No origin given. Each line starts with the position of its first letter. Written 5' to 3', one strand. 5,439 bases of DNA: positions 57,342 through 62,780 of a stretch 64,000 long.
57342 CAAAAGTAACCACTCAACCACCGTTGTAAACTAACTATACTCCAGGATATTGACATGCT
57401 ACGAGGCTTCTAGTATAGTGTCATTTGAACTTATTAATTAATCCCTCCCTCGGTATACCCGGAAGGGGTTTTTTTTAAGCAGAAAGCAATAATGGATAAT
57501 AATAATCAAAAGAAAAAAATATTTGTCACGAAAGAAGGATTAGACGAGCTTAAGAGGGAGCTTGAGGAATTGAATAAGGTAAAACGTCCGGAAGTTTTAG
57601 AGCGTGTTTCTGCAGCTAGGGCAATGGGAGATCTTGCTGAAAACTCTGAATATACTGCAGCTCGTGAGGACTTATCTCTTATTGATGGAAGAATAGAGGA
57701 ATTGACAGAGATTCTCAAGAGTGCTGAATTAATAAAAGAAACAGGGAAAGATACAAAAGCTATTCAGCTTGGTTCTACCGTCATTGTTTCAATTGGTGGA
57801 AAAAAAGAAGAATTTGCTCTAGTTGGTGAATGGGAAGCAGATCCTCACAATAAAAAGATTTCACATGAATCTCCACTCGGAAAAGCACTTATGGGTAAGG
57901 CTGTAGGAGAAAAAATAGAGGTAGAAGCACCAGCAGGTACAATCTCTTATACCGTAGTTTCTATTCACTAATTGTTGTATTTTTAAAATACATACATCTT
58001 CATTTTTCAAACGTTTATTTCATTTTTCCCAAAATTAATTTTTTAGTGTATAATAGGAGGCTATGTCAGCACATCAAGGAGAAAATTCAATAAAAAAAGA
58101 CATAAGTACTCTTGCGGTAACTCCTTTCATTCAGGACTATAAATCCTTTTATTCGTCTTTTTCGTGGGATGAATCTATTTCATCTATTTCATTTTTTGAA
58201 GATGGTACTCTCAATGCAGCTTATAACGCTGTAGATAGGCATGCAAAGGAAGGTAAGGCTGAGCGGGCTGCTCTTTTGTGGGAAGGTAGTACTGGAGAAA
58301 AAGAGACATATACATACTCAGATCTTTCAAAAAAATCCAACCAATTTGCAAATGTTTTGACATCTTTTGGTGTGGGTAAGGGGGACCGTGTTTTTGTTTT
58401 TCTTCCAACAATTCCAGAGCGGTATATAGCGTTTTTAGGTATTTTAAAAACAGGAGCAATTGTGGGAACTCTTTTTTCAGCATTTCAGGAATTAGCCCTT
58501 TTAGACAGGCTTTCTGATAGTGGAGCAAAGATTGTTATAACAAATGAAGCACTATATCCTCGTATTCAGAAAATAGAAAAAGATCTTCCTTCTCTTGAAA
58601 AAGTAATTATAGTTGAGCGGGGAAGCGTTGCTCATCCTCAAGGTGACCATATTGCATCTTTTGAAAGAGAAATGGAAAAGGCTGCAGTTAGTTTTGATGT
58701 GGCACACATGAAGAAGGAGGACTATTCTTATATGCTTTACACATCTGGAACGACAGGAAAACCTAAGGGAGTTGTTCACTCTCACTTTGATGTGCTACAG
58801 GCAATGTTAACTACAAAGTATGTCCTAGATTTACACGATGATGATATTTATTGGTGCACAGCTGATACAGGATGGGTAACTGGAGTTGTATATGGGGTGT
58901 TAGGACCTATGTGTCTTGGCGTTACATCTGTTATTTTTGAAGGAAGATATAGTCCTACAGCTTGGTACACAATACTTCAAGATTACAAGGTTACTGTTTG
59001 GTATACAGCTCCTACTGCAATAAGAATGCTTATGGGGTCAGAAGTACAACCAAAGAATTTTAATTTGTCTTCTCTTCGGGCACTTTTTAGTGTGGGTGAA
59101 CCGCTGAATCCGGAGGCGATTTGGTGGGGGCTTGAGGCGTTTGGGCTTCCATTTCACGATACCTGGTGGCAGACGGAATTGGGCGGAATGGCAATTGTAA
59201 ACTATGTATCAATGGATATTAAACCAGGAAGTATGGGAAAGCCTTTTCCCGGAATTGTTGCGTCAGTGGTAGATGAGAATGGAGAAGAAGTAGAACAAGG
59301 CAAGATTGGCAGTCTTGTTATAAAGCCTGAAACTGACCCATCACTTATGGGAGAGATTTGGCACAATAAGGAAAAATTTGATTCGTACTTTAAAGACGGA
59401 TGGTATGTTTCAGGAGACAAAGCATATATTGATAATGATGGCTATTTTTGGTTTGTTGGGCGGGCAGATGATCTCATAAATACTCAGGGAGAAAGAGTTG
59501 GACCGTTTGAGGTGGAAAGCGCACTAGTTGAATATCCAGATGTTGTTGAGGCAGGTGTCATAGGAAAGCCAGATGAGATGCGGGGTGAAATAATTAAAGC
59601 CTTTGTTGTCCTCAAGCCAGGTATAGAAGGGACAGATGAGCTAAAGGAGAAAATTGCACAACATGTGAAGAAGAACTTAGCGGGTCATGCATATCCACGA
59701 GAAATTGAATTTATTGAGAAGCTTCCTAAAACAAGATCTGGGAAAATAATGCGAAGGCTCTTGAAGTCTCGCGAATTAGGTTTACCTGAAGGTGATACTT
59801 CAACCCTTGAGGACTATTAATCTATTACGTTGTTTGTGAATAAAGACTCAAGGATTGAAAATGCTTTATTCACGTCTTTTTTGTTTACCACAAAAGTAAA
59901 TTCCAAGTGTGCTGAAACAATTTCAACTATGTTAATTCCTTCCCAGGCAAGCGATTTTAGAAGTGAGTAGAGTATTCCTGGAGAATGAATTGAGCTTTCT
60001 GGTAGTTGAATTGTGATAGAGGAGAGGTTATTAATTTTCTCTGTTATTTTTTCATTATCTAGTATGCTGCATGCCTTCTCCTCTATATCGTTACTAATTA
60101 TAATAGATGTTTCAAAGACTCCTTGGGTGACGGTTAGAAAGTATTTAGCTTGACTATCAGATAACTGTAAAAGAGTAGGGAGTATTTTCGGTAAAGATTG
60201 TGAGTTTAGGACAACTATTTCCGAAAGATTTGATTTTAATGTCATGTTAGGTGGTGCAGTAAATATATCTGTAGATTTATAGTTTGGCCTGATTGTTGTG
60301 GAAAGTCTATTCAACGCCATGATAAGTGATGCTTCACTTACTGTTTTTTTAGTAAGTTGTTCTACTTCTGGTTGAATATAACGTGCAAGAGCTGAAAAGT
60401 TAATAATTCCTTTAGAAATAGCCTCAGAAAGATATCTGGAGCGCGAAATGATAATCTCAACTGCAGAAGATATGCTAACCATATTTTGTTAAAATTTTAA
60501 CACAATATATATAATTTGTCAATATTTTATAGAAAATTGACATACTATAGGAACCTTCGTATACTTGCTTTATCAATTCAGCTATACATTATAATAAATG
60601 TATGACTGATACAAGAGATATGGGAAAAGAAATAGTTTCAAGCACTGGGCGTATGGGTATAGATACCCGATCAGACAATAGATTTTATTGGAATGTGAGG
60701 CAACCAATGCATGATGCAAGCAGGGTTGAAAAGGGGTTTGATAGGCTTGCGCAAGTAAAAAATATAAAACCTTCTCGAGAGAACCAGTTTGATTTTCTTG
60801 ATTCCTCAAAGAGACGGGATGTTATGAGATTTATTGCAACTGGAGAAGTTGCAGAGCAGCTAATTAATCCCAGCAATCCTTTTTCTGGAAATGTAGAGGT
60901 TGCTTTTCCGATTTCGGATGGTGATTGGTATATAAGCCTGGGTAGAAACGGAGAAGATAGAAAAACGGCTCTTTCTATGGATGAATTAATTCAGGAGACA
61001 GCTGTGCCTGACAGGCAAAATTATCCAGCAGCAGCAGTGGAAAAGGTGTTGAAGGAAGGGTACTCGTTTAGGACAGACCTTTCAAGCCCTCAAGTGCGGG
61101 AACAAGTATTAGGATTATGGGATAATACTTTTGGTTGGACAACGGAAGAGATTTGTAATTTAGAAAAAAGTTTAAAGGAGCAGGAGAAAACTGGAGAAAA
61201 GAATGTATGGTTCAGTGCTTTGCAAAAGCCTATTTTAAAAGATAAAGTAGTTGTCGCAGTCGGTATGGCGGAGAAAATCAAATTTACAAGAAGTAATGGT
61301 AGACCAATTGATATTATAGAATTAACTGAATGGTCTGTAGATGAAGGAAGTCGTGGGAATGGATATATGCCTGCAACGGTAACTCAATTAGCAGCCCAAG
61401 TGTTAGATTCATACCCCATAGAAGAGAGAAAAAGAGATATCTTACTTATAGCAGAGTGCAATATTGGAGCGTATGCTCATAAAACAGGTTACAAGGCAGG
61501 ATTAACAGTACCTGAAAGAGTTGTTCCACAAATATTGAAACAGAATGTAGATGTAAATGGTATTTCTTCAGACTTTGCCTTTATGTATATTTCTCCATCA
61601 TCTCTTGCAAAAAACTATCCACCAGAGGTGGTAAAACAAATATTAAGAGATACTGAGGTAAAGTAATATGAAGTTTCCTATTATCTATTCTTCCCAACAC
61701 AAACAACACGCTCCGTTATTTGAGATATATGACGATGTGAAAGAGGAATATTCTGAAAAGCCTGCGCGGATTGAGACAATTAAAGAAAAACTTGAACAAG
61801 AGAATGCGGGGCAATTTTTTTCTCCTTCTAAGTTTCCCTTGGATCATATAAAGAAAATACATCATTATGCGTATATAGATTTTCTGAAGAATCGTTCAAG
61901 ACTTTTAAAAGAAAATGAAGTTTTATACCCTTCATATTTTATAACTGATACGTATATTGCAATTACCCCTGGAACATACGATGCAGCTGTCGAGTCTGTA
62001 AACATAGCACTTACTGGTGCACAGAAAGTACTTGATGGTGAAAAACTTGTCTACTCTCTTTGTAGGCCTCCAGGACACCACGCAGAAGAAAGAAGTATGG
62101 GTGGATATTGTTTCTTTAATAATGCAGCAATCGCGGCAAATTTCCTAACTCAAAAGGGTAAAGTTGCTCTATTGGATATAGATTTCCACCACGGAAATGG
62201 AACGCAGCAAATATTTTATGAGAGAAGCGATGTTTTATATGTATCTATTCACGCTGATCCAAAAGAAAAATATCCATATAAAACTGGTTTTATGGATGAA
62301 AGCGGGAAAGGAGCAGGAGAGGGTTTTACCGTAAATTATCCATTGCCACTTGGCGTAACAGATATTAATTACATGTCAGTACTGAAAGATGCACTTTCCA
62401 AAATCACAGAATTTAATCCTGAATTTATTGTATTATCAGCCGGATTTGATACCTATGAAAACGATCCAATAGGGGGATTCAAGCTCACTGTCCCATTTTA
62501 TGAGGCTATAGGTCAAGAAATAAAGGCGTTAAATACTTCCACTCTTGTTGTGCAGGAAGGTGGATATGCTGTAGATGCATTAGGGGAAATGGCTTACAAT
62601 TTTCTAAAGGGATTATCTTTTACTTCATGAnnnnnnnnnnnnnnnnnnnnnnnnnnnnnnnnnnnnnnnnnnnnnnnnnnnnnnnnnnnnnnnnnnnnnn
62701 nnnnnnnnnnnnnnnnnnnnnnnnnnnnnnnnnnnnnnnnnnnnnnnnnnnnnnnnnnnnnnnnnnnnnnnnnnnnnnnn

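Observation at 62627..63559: Archaeal-type CoA pathway enzymes fused (PPAT + DUF359-like GTP-dependent DPCK) while a CoaE-like kinase also exists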

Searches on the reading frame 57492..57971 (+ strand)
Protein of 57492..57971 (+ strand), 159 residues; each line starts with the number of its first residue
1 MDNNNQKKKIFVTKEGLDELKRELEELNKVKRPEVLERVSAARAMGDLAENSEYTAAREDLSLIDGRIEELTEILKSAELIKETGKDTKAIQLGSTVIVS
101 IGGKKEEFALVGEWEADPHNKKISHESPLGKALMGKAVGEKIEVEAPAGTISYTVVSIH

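Call 26: search_protein_families(library=ncbifam, proteins=[window:57492-57971:+], max_evalue=0.001)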
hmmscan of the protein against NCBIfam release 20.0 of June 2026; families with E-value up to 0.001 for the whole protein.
window:57492-57971:+ (159 aa): 13 families
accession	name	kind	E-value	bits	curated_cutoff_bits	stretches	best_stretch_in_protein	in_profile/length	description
NF001263.0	PRK00226.1-4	equivalog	1e-51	175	145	1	6-159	3-158/160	transcription elongation factor GreA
TIGR01462.1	greA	subfamily_domain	3.1e-47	160.4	139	1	12-158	2-150/151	transcription elongation factor GreA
NF001261.0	PRK00226.1-2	equivalog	1.7e-43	148.2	167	1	8-158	2-154/157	transcription elongation factor GreA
NF001260.0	PRK00226.1-1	equivalog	1.5e-37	128.7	234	1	8-158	4-156/160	transcription elongation factor GreA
NF001264.0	PRK00226.1-5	equivalog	2.1e-37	128.4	180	1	8-158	2-155/158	transcription elongation factor GreA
NF002506.1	PRK01885.1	equivalog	3e-33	114.7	188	1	9-158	2-152/156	transcription elongation factor GreB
TIGR01461.1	greB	equivalog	3.4e-30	104.8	171.05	1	9-158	2-152/156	transcription elongation factor GreB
NF011309.0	PRK14720.1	equivalog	1.1e-29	103.1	714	1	7-158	747-900/906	transcription elongation factor GreA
NF001262.0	PRK00226.1-3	equivalog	8.7e-27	93.9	161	1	6-156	3-157/165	transcription elongation factor GreA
NF004969.0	PRK06330.1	equivalog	1e-19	70.7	697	1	5-145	562-703/718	transcript cleavage factor/unknown domain fusion protein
NF004973.0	PRK06342.1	equivalog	7.7e-16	58.2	159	1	11-145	30-150/160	transcription elongation factor GreA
NF004548.0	PRK05892.1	equivalog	5.2e-15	55.7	126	1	14-158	10-154/158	nucleoside diphosphate kinase regulator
NF004396.0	PRK05753.1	equivalog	6.5e-10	38.9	109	1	67-151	31-117/137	nucleoside diphosphate kinase regulator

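Call 27: search_protein_families(library=pfam, proteins=[window:57492-57971:+], max_evalue=0.001)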
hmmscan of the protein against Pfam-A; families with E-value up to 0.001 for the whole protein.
window:57492-57971:+ (159 aa): 2 families
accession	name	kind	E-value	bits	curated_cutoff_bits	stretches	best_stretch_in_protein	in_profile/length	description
PF03449.20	GreA_GreB_N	-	2.5e-25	88.9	24.5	1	11-79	2-70/71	Transcription elongation factor, N-terminal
PF01272.25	GreA_GreB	-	2.8e-23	82.1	26.9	1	88-159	3-76/77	Transcription elongation factor, GreA/GreB, C-term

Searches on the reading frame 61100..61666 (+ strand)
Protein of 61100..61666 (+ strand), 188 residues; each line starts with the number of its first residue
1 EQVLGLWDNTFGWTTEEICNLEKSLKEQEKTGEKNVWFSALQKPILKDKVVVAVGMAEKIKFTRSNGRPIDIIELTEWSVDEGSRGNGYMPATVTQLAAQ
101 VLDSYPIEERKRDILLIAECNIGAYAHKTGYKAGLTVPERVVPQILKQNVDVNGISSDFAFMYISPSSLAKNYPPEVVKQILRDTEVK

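Call 63: search_protein_families(library=pfam, proteins=[window:61100-61666:+], max_evalue=10)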
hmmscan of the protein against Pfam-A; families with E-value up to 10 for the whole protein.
window:61100-61666:+ (188 aa): 1 family
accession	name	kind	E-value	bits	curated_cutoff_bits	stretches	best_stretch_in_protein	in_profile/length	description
PF13527.13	Acetyltransf_9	-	0.11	13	25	1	1-105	11-101/127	Acetyltransferase (GNAT) domain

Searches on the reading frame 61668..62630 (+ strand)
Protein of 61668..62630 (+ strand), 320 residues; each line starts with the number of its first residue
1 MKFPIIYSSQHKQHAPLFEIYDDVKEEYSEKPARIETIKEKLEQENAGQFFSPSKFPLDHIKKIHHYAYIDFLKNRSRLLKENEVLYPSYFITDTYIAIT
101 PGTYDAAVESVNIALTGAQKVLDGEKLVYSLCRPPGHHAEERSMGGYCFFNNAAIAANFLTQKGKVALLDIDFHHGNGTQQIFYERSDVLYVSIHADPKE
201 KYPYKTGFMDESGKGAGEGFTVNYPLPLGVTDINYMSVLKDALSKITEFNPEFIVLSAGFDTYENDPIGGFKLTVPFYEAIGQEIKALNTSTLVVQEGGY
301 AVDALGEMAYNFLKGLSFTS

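Call 3: search_protein_families(library=pfam, proteins=[window:61668-62630:+], max_evalue=0.01)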
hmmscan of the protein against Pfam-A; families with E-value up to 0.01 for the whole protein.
window:61668-62630:+ (320 aa): 1 family
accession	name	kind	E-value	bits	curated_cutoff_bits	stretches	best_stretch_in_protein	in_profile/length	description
PF00850.24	Hist_deacetyl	-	2.5e-78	263.9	27.9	1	30-315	3-297/298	Histone deacetylase domain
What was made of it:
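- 61668..62630 (+): Upstream gene whose stop overlaps the fusion's start by 4 nt (ATGA). It encodes an HDAC-family amidohydrolase closest to acetylpolyamine amidohydrolases. It is probably co-transcribed but is not a conserved partner. Pfam Hist_deacetyl scores 263.9 bits (call 3).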

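Call 4: search_protein_families(library=ncbifam, proteins=[window:61668-62630:+], max_evalue=0.01)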
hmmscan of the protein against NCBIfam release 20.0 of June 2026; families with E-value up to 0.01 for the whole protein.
window:61668-62630:+ (320 aa): 0 families

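Call 46: search_solved_structures(query=window:61668-62630:+, max_evalue=1e-20)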
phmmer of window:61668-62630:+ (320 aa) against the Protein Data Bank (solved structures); distinct sequences matched with E-value up to 1e-20: 127 (the best 60 are shown).
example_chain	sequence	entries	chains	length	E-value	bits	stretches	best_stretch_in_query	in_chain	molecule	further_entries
9gkz_A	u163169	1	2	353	2.6e-78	267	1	89-316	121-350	Acetylpolyamine amidohydrolase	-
5g0h_A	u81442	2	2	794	8.7e-77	262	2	28-307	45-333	HDAC6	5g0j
5g0i_A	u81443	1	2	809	9.4e-77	261.8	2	28-307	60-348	HDAC6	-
7qno_A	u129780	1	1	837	1.1e-76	261.7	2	28-307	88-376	Histone deacetylase 6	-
9k91_A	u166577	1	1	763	6.7e-74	252.5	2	26-308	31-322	Histone deacetylase 6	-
3q9b_A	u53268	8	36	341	1.2e-73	251.6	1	90-316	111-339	Acetylpolyamine amidohydrolase | Acetylpolyamine aminohydrolase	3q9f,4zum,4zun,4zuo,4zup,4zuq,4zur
3q9c_A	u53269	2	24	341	3e-72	247.1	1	90-316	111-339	Acetylpolyamine amidohydrolase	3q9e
6phr_A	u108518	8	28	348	9.6e-72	245.4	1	90-316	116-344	Acetylpolyamine amidohydrolase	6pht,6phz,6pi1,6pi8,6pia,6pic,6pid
3men_A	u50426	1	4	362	7e-58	199.9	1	96-316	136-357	Acetylpolyamine aminohydrolase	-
6z6o_A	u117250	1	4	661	6.4e-41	144.1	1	60-314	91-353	Histone deacetylase HDA1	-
6z6f_A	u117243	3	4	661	6.4e-41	144.1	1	60-314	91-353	Histone deacetylase HDA1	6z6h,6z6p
6z6f_B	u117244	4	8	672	6.8e-41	144.1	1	60-314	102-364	Histone deacetylase HDA1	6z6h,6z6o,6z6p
6uo7_A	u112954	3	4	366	1.6e-38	136.3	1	28-307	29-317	Histone deacetylase 6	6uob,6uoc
6wyp_A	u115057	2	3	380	1.8e-38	136.1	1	28-307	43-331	Histone deacetylase 6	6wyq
6wyo_A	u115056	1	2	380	2.1e-38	135.9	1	28-307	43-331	Histone deacetylase 6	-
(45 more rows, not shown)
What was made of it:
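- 61668..62630 (+): PDB 9gkz, 3q9b and 6phr (acetylpolyamine amidohydrolases) score 245-267 bits (call 46).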
